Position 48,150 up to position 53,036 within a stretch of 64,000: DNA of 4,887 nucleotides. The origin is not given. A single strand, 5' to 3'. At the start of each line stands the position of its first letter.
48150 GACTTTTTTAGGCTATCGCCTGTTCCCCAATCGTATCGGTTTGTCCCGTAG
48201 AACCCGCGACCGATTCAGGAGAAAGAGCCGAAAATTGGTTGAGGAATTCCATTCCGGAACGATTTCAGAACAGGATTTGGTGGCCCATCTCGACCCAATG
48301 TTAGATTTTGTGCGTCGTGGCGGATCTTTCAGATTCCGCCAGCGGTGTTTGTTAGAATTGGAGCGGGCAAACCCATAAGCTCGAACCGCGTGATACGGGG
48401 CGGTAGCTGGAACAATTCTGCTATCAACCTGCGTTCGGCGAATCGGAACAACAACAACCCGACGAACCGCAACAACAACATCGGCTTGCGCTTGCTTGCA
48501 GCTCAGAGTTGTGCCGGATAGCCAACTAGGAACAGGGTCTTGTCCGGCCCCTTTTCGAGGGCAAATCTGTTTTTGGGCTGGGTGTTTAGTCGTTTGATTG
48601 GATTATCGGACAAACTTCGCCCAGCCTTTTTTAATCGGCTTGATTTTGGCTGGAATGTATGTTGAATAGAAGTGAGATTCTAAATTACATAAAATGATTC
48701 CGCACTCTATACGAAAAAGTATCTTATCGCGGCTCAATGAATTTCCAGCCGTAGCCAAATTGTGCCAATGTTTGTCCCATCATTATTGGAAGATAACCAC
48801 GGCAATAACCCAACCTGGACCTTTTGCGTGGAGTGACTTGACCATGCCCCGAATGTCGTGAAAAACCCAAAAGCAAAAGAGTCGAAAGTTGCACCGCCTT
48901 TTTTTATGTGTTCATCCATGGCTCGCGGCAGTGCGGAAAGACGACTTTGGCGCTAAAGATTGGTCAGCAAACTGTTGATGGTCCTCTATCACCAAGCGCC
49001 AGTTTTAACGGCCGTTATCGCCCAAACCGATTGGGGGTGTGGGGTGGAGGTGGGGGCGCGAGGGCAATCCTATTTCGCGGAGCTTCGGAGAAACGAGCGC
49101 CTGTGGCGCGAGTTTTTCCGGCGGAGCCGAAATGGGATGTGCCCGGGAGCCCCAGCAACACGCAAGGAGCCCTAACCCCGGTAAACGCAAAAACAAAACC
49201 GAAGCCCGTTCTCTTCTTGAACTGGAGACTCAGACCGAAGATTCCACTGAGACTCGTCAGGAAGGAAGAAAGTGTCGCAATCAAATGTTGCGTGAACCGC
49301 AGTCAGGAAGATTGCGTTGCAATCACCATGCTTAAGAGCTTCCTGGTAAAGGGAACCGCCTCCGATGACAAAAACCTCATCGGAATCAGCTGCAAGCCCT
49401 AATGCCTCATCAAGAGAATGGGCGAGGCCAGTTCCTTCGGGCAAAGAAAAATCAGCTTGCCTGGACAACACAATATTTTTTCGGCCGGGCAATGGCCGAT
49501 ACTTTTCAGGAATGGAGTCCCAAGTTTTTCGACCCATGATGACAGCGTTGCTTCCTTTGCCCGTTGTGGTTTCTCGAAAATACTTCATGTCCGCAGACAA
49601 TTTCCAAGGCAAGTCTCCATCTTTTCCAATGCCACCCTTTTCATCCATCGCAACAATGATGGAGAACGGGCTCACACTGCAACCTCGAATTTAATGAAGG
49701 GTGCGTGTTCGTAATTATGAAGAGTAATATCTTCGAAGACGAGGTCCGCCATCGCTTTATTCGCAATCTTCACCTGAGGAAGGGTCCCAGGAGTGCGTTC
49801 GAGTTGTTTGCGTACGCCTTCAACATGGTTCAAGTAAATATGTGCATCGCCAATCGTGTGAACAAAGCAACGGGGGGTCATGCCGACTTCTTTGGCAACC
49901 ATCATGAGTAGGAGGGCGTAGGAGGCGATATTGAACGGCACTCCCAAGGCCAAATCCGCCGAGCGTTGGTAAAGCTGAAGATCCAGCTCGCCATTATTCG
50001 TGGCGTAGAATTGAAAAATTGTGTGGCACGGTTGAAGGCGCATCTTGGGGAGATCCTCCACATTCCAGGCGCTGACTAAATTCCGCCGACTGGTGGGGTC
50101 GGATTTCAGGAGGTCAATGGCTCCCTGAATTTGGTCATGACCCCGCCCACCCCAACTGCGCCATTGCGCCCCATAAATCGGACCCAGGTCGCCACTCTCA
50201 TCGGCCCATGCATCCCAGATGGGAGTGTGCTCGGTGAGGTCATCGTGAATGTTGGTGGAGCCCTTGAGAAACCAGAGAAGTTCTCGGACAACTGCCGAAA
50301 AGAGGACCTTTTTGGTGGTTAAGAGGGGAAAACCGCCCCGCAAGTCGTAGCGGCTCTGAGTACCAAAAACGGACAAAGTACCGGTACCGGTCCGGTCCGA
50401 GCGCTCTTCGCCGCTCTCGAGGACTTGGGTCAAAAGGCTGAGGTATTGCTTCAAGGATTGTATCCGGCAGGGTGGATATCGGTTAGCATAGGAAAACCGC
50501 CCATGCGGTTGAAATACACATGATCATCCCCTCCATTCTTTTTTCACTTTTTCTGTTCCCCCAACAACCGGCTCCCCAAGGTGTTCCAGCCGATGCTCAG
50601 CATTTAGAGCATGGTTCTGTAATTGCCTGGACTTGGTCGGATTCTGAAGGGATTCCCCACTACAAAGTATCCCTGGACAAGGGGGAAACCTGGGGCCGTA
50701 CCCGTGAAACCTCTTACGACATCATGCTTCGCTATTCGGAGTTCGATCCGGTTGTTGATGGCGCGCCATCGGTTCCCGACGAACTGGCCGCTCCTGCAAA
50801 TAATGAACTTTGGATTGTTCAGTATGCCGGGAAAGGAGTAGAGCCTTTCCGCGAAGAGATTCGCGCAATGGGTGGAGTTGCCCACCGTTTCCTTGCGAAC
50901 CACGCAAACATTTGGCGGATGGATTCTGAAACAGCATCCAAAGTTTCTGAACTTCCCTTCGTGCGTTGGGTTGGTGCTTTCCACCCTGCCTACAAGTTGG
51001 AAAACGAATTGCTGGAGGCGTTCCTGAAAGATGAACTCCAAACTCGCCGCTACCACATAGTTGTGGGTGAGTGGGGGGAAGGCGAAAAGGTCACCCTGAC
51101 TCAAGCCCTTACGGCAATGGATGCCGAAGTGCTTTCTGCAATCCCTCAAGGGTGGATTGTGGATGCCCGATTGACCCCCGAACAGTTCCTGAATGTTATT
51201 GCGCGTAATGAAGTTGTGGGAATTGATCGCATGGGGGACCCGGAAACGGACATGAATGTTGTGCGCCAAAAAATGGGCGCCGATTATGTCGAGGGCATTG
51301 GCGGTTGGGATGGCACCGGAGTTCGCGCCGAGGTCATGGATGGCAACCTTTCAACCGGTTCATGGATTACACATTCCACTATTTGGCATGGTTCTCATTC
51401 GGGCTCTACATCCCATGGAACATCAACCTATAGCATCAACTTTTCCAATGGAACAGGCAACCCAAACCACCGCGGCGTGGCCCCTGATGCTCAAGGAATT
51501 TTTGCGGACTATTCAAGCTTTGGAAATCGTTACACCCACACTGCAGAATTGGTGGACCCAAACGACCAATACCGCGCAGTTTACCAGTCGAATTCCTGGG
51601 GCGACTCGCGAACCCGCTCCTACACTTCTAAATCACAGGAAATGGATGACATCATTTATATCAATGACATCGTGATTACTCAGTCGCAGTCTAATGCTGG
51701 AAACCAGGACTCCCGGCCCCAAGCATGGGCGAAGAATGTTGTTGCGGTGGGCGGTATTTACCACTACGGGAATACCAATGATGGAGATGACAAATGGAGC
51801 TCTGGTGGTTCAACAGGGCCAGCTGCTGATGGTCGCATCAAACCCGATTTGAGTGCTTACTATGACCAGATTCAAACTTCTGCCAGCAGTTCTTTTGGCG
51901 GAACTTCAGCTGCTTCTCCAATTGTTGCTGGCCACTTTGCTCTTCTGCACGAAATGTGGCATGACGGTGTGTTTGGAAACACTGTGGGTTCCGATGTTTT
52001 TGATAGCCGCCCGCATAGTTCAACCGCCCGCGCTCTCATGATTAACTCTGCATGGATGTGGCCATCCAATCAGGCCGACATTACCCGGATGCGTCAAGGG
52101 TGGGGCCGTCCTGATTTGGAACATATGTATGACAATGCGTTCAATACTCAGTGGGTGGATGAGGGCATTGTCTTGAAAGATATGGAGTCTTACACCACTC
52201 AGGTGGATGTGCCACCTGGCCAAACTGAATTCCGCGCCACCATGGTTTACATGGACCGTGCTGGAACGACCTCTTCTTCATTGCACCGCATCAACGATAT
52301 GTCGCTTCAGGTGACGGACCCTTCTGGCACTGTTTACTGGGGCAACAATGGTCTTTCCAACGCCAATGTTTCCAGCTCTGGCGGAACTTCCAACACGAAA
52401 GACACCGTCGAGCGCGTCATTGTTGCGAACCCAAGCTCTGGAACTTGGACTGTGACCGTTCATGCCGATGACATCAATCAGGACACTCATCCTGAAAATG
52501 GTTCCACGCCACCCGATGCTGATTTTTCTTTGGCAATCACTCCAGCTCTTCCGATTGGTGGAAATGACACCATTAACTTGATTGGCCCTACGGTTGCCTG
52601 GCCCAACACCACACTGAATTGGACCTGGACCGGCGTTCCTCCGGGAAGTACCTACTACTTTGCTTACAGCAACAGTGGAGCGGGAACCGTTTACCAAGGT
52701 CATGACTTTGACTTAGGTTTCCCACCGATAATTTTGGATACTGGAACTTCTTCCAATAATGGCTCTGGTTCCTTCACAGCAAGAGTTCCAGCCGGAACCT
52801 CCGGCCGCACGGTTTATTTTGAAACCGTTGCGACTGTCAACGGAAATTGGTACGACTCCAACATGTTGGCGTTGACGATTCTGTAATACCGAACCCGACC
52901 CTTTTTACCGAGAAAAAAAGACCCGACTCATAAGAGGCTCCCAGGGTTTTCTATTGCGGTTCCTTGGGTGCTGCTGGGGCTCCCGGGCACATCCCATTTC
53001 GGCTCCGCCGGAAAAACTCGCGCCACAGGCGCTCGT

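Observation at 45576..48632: Complete diversity-generating retroelement with target-accessory-RT-TR order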

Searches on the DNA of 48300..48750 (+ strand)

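Call 61: search_rna_families(source=window, start=48300, end=48750, threshold=evalue, max_evalue=10)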
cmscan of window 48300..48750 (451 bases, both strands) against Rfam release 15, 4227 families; matches with E-value up to 10: 1.
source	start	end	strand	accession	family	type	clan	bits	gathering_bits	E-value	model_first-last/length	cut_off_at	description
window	48564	48638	+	RF00816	mir-245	Gene; miRNA;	-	15.4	70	2.9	1-85/85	no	mir-245 microRNA precursor family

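Call 76: build_rna_model(alignment_id=A5, structure=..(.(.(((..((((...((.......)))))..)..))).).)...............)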
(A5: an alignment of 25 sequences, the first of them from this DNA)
Model R1 built from alignment A5 (25 sequences, 59 columns); structure: as given.
model positions 54; base pairs 11; branch points 0; effective number of sequences 25; information 0.834 bits per position. Calibrated on 0.2 Mb of random sequence (short: E-values are rough).
structure used (alignment columns):
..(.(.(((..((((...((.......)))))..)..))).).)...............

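Call 77: search_with_rna_model(model_id=R1, sources=[window, L005, L006, L007, L012, L018, L019, L020, L021, L022, L023, L024, L025, L026, L027, L028, L029, L030, L031, L032, L033, L034, L035, L036, L037, L038, L039, L040, L041, L042, L043, L044, L045, L046, L047, L048, L049, L050, L051, L052, L053, L054, L055, L056, L057, L058, L059, L060, L061, L062, L063, L064, L065, L066, L067, L068, L069, L070, L071, L072, L073, L074, L075, L076, L077, L078, L079, L080, L081, L082, L083, L084, L085, L086, L087, L088, L089, L090, L091, L092, L093, L094, L095, L096, L097], max_evalue=0.1, make_alignment=true)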
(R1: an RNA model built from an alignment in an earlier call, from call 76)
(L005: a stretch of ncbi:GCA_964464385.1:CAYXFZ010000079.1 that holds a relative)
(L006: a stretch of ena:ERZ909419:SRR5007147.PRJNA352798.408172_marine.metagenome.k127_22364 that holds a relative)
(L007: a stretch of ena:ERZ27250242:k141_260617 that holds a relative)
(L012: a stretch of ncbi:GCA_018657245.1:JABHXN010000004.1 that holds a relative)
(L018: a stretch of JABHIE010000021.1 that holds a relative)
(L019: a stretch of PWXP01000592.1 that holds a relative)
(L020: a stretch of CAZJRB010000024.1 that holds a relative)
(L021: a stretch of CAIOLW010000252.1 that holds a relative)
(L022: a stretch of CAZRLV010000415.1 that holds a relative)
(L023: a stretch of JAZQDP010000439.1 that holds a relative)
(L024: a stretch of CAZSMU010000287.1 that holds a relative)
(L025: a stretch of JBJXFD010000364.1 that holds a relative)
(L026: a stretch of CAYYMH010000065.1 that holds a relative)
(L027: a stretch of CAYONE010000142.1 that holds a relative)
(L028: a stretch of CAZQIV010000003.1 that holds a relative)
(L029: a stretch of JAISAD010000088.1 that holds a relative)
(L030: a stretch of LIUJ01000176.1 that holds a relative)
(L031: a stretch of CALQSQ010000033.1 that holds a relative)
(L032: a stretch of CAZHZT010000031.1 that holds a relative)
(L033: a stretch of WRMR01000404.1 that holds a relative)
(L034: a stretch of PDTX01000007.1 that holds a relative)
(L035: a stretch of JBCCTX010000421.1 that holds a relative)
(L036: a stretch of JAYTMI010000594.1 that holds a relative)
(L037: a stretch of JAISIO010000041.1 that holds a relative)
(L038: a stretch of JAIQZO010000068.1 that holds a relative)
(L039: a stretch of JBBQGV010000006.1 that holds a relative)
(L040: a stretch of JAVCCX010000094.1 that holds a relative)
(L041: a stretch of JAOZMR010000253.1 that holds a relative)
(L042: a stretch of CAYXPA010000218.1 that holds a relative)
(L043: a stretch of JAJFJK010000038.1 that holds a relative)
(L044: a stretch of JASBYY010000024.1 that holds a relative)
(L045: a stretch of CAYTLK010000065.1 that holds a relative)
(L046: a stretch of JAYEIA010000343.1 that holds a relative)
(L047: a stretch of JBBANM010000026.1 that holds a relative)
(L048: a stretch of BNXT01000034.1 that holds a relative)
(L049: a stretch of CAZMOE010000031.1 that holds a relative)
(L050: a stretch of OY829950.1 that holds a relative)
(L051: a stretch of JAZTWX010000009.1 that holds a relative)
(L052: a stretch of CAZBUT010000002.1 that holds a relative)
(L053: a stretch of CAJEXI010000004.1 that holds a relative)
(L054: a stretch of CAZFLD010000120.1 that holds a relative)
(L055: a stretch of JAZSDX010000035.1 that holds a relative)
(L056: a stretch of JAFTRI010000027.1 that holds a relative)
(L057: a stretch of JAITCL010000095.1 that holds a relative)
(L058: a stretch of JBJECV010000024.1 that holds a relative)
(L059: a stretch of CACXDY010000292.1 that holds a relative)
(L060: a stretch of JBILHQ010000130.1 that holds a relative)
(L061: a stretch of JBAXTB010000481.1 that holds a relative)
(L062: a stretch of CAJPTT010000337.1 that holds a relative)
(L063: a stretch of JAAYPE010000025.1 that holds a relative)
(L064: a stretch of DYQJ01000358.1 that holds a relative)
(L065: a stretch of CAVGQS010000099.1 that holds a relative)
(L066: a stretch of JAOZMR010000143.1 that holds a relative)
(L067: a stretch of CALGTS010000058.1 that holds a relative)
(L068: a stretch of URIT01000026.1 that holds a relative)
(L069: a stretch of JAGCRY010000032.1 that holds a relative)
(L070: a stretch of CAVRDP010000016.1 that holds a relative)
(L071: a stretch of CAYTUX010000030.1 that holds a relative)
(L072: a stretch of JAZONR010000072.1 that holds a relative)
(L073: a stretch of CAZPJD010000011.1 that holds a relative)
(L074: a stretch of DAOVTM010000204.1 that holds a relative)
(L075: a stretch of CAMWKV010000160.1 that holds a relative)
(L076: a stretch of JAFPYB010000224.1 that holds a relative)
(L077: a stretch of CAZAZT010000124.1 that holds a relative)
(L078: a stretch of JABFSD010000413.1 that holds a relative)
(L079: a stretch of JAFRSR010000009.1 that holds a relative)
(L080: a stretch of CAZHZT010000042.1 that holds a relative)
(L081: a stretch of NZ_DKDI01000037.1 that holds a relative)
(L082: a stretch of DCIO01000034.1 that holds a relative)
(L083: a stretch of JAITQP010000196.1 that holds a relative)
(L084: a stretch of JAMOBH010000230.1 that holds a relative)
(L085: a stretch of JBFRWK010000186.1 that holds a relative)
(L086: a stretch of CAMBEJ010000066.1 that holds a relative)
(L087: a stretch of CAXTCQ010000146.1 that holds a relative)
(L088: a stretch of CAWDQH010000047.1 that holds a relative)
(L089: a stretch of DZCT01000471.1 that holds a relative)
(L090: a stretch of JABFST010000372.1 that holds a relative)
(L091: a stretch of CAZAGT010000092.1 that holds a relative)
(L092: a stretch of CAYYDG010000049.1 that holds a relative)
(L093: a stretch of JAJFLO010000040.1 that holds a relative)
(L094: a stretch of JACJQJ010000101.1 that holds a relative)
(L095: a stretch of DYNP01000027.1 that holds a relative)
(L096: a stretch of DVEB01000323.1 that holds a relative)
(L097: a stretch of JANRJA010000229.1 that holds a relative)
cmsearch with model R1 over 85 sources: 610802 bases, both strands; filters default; matches with E-value up to 0.1: 42.
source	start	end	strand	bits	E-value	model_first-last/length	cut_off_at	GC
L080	5138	5191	+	61.9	5e-14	1-54/54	no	0.57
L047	5581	5634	+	60.6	1.1e-13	1-54/54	no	0.5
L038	5140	5194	+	59.2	2.6e-13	1-54/54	no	0.51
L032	5126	5179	+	58.6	4e-13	1-54/54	no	0.54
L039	5129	5182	+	58.6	4e-13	1-54/54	no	0.57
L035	3516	3569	+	57.9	6.4e-13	1-54/54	no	0.54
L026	2826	2880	+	56.1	1.9e-12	1-54/54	no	0.58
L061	2447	2501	+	54.6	5.3e-12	1-54/54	no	0.58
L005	1746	1799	+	52.1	2.6e-11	1-54/54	no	0.56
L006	2682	2735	+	52.1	2.6e-11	1-54/54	no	0.56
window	48497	48550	+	51.7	3.2e-11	1-54/54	no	0.59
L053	903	957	+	51.5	3.6e-11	1-54/54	no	0.53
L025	1708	1762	+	51.2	4.5e-11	1-54/54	no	0.47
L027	3768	3822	+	50.6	6.5e-11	1-54/54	no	0.45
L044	5132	5186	+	50.4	7.7e-11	1-54/54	no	0.45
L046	4505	4559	+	49.9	1e-10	1-54/54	no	0.36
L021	1963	2017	+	48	3.4e-10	1-54/54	no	0.71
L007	2590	2644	+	44.1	4.2e-09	1-54/54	no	0.62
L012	1794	1848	+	44.1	4.2e-09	1-54/54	no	0.62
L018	1754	1808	+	44.1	4.2e-09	1-54/54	no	0.62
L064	1732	1786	+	43.8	5.2e-09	1-54/54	no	0.35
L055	2938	2988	+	43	8.2e-09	1-54/54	no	0.37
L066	3218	3271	+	42.1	1.5e-08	1-54/54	no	0.59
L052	5130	5180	+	42.1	1.5e-08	1-54/54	no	0.37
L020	5109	5161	+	41.7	2e-08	1-54/54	no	0.62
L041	3272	3325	+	41.4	2.3e-08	1-54/54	no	0.5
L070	1416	1468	+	40.5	4.2e-08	1-54/54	no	0.64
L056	1993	2048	+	39.1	1.1e-07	1-54/54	no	0.57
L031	5132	5188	+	38.6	1.4e-07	1-54/54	no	0.74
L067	5125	5181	+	36.7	4.6e-07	1-54/54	no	0.44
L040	1760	1810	+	36.3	6.1e-07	1-54/54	no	0.37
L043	1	38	+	33.4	3.8e-06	17-54/54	5'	0.58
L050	5113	5155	+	32.1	9.1e-06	1-54/54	no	0.33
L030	2966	3017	+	31.1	1.7e-05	1-54/54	no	0.62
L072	2298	2352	+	29.3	5.3e-05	1-54/54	no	0.31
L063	1722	1778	+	28.9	6.7e-05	1-54/54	no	0.35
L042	1056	1112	+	28.9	7.1e-05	1-54/54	no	0.75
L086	5127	5194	+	28.1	0.00012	1-54/54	no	0.72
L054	5127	5180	+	28.1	0.00012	1-54/54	no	0.67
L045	1761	1808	+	26.4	0.00035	1-54/54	no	0.38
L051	5144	5202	+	20.7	0.013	1-54/54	no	0.42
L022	1257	1311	+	18.6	0.05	1-54/54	no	0.64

Alignment A6: 42 matches aligned to the model, 85 columns, each read 5' to 3' on its own strand. Consensus structure (alignment columns), stored with it:
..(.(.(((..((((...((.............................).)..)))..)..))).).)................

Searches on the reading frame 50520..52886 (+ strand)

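Call 47: search_protein_families(library=pfam, proteins=[window:50520-52886:+], max_evalue=0.001)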
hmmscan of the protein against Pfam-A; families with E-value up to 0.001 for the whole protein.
window:50520-52886:+ (788 aa): 1 family
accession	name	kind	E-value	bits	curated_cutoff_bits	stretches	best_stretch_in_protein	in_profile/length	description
PF00082.27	Peptidase_S8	-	2.9e-13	50.2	21.8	1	294-529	51-288/288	Subtilase family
